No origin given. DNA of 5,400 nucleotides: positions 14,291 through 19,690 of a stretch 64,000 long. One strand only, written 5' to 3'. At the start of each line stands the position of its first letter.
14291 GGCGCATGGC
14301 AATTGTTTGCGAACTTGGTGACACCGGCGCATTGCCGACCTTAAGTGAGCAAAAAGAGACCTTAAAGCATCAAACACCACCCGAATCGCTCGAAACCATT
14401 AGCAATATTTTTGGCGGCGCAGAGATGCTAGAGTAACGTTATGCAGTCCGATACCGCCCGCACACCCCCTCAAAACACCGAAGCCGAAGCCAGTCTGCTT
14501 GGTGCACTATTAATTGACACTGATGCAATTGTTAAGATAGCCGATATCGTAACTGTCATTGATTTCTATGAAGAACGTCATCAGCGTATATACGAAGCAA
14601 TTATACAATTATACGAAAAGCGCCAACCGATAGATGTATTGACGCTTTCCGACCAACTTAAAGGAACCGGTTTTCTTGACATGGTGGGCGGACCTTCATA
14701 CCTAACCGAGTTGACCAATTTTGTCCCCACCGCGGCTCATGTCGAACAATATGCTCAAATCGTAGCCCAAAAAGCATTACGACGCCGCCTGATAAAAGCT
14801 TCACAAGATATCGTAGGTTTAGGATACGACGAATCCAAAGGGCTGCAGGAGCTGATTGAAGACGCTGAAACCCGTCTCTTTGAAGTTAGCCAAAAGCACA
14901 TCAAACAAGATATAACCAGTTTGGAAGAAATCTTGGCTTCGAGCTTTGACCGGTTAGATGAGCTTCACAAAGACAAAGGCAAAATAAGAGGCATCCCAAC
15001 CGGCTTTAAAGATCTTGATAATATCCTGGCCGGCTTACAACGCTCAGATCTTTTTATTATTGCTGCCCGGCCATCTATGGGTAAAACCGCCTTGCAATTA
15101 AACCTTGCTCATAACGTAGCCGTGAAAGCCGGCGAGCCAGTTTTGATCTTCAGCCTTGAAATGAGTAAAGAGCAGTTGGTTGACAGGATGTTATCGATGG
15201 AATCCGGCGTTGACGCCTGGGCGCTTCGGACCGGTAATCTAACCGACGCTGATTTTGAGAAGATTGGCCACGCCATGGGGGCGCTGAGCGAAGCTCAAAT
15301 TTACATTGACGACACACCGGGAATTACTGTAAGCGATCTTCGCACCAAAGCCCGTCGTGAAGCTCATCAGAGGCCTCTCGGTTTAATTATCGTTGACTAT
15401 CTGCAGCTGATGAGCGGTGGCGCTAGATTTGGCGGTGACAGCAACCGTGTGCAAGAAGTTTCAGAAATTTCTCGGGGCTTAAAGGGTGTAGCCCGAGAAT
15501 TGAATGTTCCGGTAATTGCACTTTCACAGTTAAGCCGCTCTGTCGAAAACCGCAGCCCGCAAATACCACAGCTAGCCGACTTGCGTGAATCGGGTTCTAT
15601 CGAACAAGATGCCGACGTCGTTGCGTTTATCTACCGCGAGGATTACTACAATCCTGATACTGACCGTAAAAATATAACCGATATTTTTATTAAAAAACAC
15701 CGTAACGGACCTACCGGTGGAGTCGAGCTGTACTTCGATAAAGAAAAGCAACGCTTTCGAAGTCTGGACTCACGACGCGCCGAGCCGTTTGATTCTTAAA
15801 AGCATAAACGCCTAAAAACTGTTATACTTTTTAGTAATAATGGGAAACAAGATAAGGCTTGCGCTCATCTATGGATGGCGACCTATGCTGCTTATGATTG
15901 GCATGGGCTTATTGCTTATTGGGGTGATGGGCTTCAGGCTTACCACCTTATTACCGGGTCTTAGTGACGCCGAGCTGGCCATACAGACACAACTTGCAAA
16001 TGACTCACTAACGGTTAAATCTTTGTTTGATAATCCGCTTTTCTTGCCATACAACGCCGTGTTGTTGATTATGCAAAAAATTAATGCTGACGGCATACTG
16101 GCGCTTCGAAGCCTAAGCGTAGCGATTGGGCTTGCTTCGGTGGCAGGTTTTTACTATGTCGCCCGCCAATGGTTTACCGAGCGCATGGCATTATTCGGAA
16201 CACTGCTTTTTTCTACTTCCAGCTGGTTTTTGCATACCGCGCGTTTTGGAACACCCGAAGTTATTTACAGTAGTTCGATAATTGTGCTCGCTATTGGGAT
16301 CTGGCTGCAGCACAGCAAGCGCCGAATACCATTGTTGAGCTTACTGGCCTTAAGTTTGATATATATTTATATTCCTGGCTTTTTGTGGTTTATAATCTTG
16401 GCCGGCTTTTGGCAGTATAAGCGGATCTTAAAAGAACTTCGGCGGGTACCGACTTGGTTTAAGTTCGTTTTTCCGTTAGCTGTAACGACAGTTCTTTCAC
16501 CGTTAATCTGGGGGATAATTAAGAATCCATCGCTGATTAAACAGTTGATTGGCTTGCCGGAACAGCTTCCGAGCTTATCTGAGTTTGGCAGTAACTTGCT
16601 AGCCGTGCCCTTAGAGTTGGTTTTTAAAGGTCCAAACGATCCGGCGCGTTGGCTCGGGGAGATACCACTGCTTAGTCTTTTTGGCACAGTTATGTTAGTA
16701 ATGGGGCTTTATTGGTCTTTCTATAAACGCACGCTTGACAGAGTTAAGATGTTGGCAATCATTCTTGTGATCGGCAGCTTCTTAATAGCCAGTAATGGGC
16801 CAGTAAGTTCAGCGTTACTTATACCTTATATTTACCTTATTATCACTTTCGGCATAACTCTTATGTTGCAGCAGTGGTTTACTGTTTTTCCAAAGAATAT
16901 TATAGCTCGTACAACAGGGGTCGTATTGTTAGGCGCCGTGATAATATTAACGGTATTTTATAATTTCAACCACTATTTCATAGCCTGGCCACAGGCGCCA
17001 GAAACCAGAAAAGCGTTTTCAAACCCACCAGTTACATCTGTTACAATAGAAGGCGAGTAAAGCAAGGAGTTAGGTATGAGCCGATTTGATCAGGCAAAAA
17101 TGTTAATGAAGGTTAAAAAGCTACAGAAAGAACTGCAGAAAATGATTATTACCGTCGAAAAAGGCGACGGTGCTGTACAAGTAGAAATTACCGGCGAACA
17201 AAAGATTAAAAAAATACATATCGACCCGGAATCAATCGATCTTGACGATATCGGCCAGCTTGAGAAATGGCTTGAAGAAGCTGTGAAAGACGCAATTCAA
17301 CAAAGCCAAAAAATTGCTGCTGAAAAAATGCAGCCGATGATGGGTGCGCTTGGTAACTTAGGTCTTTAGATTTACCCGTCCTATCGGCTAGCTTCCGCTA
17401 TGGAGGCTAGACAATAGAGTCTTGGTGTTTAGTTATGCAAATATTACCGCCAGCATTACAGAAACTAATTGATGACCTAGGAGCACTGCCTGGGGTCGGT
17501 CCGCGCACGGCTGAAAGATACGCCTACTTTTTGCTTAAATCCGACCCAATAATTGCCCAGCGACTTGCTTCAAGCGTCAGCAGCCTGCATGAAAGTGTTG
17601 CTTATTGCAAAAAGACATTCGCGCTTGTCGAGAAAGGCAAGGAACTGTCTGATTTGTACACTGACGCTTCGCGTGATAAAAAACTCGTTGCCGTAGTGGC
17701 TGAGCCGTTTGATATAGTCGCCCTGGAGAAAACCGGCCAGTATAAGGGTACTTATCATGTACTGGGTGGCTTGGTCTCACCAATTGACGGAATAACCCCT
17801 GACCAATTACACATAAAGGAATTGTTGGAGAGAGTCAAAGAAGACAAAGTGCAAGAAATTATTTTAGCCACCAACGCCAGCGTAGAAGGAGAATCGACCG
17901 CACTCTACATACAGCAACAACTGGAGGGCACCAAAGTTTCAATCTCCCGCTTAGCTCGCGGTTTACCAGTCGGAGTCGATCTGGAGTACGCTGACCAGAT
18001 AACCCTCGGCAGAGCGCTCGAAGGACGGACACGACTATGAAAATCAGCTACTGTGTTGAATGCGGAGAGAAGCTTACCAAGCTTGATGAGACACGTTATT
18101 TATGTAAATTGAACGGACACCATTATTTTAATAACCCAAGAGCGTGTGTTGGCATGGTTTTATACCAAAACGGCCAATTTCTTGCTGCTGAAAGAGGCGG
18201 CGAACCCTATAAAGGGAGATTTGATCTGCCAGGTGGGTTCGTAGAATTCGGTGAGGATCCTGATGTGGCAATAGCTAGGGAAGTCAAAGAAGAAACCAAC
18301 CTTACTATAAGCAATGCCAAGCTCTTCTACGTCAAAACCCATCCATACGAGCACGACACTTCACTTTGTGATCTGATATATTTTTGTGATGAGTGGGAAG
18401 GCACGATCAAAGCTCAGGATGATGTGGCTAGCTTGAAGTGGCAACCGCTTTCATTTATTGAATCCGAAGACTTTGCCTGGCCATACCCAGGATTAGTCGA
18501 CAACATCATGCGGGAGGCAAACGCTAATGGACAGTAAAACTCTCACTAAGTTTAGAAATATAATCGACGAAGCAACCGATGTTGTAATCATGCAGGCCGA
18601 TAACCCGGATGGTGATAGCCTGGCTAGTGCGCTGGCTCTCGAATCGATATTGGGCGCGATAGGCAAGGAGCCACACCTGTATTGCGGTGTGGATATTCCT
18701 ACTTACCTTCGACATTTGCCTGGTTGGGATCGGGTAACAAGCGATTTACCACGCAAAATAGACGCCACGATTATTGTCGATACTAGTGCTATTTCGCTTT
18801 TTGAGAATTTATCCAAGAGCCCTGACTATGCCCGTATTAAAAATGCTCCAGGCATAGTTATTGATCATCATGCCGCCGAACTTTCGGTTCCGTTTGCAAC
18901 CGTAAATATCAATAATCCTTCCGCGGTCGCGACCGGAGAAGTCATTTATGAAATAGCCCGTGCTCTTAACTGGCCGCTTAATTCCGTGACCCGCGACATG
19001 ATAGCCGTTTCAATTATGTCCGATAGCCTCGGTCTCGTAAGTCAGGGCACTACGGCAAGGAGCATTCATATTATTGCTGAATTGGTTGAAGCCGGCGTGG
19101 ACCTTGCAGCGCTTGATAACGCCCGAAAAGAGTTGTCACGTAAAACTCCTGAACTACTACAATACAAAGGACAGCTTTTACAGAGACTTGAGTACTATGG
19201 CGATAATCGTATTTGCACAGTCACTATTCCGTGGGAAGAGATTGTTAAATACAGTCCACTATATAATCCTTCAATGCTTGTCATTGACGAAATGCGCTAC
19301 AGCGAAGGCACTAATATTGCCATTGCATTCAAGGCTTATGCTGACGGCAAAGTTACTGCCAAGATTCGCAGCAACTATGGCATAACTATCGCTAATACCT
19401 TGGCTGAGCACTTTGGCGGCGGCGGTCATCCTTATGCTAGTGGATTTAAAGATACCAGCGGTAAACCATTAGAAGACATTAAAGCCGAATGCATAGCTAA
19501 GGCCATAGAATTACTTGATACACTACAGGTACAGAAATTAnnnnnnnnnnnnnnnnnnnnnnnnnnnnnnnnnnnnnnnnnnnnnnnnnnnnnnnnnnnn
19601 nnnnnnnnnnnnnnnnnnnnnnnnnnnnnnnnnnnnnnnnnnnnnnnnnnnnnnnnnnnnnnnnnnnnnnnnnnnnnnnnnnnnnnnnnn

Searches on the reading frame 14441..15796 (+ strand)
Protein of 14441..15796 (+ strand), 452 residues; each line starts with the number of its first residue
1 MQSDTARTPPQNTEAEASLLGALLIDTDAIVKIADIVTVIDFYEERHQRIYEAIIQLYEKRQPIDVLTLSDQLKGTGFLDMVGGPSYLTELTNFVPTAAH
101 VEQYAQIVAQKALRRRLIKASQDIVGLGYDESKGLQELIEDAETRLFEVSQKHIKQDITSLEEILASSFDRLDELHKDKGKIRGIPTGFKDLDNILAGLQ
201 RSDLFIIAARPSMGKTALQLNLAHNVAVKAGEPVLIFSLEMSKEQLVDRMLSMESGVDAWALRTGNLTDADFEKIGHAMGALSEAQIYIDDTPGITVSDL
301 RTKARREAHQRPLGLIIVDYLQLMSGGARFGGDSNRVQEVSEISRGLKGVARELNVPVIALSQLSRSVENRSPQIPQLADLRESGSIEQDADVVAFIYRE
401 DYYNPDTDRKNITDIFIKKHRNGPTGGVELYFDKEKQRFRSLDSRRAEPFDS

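Call 75: search_protein_families(library=pfam, proteins=[window:14441-15796:+], max_evalue=0.00001)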
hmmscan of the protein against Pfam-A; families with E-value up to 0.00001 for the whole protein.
window:14441-15796:+ (452 aa): 4 families
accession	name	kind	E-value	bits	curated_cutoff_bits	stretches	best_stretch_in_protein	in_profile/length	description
PF03796.21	DnaB_C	-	5.1e-107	357.4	27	1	184-440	1-254/255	DnaB-like helicase C terminal domain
PF00772.26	DnaB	-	2.5e-35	121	23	1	9-109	2-102/103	DnaB-like helicase N terminal domain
PF13481.12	AAA_25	-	1.2e-11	45.1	27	1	189-364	19-190/195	AAA domain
PF06745.19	ATPase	-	1e-07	32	26.6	1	185-260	1-77/231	KaiC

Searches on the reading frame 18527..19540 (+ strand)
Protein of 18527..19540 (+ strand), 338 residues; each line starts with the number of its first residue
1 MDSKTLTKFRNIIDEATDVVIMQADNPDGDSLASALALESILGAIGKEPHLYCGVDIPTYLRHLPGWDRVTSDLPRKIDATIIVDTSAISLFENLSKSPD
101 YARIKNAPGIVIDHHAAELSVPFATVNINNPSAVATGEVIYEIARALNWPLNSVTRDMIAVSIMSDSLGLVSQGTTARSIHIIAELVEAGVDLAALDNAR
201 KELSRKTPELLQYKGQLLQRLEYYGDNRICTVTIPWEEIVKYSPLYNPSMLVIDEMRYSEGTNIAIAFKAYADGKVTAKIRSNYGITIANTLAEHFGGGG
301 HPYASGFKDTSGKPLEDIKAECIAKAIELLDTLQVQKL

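Call 75: search_protein_families(library=pfam, proteins=[window:18527-19540:+], max_evalue=0.00001)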
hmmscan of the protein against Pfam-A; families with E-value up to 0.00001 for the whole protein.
window:18527-19540:+ (338 aa): 2 families
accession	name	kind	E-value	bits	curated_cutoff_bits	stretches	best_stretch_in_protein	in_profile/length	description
PF01368.27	DHH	-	4e-13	50.2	28.1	1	19-145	2-103/125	DHH family, N-terminal domain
PF02272.25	DHHA1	-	4e-06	27.7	25.9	1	253-319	22-93/102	DHHA1 domain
